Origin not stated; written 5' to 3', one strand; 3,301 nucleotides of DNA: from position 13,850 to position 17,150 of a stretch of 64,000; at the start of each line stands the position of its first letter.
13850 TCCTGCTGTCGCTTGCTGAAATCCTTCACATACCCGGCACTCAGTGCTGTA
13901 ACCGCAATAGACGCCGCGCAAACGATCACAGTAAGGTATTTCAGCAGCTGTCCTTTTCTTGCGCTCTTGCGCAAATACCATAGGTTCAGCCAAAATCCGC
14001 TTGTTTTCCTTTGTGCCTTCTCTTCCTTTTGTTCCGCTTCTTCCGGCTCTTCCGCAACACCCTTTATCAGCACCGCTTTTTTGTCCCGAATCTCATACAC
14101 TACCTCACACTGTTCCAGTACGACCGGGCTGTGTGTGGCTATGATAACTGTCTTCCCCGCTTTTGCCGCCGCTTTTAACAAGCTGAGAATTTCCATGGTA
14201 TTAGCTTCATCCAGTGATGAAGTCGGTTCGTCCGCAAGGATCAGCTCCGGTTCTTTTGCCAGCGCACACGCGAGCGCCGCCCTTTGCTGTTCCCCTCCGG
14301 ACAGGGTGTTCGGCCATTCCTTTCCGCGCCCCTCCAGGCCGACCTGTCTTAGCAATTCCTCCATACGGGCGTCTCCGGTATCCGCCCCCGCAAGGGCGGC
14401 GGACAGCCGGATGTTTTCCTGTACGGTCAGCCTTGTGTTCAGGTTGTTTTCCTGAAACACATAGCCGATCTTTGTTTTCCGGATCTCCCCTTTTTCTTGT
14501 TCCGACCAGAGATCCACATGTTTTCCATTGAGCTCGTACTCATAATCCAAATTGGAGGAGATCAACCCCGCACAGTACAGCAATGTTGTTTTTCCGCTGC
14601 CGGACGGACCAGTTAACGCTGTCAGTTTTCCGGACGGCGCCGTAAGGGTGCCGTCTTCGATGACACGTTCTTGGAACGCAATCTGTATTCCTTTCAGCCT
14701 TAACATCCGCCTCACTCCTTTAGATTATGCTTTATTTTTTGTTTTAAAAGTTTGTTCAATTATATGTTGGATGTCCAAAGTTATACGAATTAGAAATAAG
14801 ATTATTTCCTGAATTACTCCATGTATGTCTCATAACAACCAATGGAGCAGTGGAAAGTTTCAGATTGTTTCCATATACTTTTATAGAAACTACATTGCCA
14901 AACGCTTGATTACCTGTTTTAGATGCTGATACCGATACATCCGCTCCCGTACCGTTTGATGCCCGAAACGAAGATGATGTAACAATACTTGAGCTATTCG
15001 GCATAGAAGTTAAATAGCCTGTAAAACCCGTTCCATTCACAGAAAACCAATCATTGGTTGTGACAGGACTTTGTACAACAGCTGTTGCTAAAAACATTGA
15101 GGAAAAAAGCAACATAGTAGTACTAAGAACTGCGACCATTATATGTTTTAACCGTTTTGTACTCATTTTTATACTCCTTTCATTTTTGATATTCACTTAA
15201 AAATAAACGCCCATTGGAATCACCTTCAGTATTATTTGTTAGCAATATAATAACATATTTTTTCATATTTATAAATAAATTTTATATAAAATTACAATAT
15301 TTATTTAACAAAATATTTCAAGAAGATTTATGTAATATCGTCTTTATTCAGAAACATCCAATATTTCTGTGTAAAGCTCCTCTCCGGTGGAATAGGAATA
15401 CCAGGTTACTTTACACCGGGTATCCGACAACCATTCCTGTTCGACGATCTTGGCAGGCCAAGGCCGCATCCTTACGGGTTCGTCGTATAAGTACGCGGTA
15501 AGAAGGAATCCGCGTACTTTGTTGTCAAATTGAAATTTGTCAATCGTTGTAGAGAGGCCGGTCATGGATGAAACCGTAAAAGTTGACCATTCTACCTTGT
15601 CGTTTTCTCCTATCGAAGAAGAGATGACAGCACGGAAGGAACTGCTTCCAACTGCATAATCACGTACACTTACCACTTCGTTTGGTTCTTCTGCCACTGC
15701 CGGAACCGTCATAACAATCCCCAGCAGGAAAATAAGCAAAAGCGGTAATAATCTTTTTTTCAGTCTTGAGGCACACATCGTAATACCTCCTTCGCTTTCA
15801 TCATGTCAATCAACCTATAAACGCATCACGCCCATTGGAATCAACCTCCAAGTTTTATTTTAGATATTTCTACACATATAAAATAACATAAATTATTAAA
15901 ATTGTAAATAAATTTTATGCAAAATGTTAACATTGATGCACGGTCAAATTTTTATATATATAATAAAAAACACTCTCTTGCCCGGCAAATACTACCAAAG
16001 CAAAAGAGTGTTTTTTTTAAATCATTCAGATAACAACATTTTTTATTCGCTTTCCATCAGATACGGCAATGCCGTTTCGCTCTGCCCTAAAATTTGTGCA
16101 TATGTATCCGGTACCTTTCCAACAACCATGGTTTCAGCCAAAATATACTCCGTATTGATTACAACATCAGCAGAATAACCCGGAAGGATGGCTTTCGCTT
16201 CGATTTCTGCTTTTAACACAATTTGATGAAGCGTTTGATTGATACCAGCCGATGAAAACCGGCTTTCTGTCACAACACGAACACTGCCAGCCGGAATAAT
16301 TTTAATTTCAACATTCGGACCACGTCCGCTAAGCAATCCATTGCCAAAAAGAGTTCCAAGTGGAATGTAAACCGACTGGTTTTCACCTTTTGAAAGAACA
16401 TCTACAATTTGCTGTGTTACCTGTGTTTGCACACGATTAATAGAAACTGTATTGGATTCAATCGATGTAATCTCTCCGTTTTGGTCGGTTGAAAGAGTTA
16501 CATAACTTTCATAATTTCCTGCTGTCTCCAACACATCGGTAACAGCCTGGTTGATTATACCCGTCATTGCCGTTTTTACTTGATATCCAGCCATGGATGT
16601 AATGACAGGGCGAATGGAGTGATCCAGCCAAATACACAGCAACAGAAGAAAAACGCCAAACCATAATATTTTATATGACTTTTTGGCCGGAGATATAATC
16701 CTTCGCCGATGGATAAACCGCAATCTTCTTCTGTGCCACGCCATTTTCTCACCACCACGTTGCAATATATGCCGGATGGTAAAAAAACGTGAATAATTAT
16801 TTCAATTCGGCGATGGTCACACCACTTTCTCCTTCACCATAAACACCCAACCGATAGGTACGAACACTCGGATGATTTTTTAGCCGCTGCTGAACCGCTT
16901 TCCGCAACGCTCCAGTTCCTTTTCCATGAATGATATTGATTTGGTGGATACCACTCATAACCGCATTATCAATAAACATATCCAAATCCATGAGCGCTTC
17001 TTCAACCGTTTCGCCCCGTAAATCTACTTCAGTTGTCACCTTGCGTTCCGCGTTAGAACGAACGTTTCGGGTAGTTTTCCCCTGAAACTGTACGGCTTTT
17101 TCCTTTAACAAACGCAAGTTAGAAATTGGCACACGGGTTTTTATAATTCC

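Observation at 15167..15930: Duplicated promoter/5'-leader module with a conserved SD + 'MGV' mini-ORF in front of both secreted-protein genes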

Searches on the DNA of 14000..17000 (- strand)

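Call 5: search_rna_families(source=window, start=14000, end=17000, threshold=evalue, max_evalue=10)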
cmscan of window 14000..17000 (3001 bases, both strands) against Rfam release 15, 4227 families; matches with E-value up to 10: 7.
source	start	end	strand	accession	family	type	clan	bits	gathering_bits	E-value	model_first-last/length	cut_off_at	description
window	15954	16026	-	RF03510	mir-3660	Gene; miRNA;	-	29.3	70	0.0033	1-82/82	no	mir-3660 microRNA precursor family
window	15932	16021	+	RF02064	STnc370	Gene; sRNA;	-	24.5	54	3.6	1-71/71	no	Enterobacterial sRNA STnc370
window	15959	16025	+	RF04343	Plastid-psbA-2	Cis-reg;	CL00153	20.5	55.8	1.5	1-60/60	no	Plastid-psbA-2 3UTR RNA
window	15919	16014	+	RF02844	RefA9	Gene; antisense;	-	20.3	49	7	1-64/64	no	Enterococcus sRNA A9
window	15955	16021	-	RF04343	Plastid-psbA-2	Cis-reg;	CL00153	19.4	55.8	2.9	1-60/60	no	Plastid-psbA-2 3UTR RNA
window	14296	14381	-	RF02175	SMAD5-AS1_3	Gene; lncRNA;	-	17.5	60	0.82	1-125/125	no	SMAD5 antisense RNA 1 conserved region 3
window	14382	14550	-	RF00195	RsmY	Gene; sRNA;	CL00106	12.2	57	8.5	1-121/121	no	RsmY RNA family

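Call 81: search_rna_families(sources=[L001, L009, L010, L011, L014], threshold=gathering)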
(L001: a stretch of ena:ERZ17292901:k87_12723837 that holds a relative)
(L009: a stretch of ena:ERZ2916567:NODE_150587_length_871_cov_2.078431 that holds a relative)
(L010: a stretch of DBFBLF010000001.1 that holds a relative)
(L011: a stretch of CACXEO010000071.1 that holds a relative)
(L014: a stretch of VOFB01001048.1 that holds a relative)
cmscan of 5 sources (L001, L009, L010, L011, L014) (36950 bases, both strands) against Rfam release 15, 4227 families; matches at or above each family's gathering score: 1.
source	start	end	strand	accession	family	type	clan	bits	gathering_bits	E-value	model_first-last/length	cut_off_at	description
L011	5201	5274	+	RF00005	tRNA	Gene; tRNA;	CL00001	66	29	2.3e-12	1-71/71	no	tRNA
